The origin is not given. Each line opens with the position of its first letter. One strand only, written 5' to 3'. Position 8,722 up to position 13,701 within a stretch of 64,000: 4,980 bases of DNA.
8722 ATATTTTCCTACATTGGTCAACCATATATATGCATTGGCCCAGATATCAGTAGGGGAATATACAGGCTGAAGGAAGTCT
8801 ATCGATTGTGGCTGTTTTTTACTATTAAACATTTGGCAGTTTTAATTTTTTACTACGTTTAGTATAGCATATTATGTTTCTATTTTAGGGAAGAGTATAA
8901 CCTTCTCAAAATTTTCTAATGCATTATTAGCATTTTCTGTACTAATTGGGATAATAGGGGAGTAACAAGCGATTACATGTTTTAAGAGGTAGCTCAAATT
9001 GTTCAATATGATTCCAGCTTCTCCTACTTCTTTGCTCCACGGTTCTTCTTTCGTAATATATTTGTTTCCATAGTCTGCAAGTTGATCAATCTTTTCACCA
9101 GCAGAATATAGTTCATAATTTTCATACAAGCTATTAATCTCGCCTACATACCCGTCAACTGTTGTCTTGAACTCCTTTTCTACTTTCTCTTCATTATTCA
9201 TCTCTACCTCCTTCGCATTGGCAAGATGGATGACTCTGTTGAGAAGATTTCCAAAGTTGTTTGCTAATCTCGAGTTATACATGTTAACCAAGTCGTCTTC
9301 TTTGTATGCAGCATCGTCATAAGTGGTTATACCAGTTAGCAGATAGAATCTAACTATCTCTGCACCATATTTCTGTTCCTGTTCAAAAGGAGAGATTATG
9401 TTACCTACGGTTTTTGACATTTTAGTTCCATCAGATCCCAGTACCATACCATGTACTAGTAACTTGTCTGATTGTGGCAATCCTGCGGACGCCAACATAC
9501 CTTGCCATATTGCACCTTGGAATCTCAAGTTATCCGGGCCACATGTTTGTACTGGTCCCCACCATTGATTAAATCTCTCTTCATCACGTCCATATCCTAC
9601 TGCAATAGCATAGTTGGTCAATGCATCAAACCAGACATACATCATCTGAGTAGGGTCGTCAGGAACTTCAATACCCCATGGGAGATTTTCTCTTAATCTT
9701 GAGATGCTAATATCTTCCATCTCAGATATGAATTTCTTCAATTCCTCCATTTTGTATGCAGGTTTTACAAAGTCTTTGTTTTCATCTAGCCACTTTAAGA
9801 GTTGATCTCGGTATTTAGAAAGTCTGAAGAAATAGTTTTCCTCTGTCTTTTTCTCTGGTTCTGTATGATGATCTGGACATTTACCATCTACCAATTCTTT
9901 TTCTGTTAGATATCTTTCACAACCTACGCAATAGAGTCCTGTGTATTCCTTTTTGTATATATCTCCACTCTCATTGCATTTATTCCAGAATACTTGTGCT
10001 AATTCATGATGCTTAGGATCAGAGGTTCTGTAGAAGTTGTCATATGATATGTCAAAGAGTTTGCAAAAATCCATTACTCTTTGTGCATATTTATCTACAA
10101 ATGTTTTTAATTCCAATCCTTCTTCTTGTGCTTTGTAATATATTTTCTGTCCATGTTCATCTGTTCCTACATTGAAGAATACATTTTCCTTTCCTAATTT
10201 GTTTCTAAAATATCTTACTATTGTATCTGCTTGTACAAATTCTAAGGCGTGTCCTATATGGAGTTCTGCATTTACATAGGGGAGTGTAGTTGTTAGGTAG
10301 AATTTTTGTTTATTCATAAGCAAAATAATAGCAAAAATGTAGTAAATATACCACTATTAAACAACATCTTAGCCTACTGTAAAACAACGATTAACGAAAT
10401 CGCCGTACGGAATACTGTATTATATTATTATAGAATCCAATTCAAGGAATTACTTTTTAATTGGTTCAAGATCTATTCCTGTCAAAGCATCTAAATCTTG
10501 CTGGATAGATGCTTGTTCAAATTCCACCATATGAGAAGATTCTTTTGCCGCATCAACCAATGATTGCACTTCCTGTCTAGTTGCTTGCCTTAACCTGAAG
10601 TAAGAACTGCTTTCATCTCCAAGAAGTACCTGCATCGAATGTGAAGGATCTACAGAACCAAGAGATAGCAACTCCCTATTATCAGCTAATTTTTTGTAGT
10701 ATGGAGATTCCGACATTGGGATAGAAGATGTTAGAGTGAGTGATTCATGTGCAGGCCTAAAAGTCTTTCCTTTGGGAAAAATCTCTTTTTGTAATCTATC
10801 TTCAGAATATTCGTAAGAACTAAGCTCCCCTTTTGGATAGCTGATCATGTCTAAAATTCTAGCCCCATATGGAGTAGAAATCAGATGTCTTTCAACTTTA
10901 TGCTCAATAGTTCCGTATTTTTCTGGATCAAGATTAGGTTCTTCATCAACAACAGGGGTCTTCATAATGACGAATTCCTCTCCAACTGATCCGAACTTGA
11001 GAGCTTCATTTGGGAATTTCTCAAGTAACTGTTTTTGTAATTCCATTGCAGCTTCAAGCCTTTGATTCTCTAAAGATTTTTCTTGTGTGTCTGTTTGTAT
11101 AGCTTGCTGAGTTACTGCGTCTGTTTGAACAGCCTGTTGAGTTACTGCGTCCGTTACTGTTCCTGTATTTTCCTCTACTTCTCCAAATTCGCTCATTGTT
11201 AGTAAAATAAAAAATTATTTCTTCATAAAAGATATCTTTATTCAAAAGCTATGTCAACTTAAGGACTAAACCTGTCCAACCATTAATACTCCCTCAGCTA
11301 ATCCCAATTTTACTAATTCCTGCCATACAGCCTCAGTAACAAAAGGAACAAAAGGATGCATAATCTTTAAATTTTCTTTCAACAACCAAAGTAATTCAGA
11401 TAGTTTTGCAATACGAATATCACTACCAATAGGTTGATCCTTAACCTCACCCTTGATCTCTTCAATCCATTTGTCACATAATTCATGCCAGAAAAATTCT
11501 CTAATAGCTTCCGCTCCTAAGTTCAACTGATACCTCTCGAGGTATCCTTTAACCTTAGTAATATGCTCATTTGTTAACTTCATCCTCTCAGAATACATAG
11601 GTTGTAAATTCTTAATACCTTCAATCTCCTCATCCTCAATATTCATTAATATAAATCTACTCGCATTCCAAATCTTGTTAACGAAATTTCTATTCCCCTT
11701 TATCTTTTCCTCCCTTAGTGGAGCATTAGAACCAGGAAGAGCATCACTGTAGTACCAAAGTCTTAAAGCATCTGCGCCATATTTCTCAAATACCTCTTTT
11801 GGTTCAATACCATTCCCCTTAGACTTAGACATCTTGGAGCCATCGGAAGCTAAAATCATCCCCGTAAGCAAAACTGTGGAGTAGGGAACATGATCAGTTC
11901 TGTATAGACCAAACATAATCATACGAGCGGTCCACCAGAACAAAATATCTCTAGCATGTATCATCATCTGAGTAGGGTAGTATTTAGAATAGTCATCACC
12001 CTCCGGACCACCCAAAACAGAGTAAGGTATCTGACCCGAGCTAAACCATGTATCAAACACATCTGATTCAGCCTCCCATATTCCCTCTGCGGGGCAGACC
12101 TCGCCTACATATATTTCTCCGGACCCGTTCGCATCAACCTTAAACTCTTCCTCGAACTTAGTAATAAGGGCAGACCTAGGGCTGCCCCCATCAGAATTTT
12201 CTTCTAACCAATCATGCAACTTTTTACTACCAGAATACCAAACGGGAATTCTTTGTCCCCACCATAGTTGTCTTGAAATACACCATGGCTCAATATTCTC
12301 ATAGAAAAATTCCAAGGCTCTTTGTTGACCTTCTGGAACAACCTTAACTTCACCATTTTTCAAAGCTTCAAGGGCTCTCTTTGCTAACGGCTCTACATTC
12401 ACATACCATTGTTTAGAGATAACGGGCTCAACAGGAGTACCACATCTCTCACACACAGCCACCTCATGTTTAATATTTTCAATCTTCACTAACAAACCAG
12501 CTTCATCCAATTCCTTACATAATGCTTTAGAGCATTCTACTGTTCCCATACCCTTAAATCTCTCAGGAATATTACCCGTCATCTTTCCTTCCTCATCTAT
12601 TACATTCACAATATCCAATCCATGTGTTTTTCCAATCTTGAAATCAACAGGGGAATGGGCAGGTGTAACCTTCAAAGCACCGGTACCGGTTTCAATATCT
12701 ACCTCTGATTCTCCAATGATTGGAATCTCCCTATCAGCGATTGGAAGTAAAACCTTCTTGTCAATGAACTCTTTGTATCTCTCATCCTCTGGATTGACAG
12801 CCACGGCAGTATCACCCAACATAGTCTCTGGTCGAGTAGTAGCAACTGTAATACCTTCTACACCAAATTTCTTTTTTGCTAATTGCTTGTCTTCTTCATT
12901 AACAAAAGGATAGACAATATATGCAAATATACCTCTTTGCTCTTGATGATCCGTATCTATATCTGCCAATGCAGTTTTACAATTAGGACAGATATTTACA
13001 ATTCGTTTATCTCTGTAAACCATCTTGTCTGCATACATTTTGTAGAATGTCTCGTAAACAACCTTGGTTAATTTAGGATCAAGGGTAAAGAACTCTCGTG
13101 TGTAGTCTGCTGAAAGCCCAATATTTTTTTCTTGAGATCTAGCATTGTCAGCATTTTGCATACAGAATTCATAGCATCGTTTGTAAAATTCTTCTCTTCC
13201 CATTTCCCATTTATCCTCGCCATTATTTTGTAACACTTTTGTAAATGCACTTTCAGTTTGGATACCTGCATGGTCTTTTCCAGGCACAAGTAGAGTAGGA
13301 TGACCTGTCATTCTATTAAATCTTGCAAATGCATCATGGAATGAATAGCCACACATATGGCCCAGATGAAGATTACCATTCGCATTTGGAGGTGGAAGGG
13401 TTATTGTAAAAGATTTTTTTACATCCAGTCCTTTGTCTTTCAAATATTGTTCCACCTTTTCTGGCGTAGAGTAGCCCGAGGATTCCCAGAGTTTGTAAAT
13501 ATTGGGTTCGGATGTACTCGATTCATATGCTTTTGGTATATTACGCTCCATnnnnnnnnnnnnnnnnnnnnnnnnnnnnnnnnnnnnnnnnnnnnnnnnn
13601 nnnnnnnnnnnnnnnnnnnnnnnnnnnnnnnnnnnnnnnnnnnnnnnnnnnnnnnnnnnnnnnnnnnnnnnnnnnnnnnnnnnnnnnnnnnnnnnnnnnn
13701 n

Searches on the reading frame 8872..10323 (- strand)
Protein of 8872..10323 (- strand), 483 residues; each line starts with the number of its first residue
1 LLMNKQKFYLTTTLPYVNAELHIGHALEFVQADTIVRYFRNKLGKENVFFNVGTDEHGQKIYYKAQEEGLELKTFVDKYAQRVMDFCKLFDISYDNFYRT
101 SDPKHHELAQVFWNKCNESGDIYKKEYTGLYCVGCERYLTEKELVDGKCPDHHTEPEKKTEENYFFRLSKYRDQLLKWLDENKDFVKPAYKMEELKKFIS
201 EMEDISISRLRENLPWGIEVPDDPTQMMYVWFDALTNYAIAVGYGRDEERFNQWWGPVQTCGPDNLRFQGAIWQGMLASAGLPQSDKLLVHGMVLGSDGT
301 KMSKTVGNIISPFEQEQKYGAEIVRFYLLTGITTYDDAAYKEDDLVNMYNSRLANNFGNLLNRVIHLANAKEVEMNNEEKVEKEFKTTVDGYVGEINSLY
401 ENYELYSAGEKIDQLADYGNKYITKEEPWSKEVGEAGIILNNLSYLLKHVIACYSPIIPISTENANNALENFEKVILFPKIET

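Call 29: search_protein_families(library=pfam, proteins=[window:8872-10323:-], max_evalue=0.0001)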
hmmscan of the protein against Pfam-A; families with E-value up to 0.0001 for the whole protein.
window:8872-10323:- (483 aa): 4 families
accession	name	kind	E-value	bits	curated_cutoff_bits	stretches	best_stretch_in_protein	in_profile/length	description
PF09334.17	tRNA-synt_1g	-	5.7e-93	312.2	20.1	2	154-364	174-390/391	tRNA synthetases class I (M)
PF00133.28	tRNA-synt_1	-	8.5e-29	101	22.7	2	4-221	21-244/414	tRNA synthetases class I (I, L, M and V)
PF01406.26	tRNA-synt_1e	-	2.5e-09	37.3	27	0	15-94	17-94/301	tRNA synthetases class I (C) catalytic domain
PF08264.19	Anticodon_1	-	2e-05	24.9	25.1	1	389-477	8-101/148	Anticodon-binding domain of tRNA ligase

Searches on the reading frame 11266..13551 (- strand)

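Call 29: search_protein_families(library=pfam, proteins=[window:11266-13551:-], max_evalue=0.0001)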
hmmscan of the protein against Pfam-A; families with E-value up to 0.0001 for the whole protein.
window:11266-13551:- (761 aa): 4 families
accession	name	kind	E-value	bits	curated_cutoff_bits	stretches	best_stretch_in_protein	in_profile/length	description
PF00133.28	tRNA-synt_1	-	2.8e-108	362.8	22.7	1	18-601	2-403/414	tRNA synthetases class I (I, L, M and V)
PF09334.17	tRNA-synt_1g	-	8.1e-27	94.4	20.1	2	49-199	2-150/391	tRNA synthetases class I (M)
PF08264.19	Anticodon_1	-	4.8e-18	65.9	25.1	1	660-745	8-92/148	Anticodon-binding domain of tRNA ligase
PF13603.12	tRNA-synt_1_2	-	7e-08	32.6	25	1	263-324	85-146/185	Leucyl-tRNA synthetase, editing domain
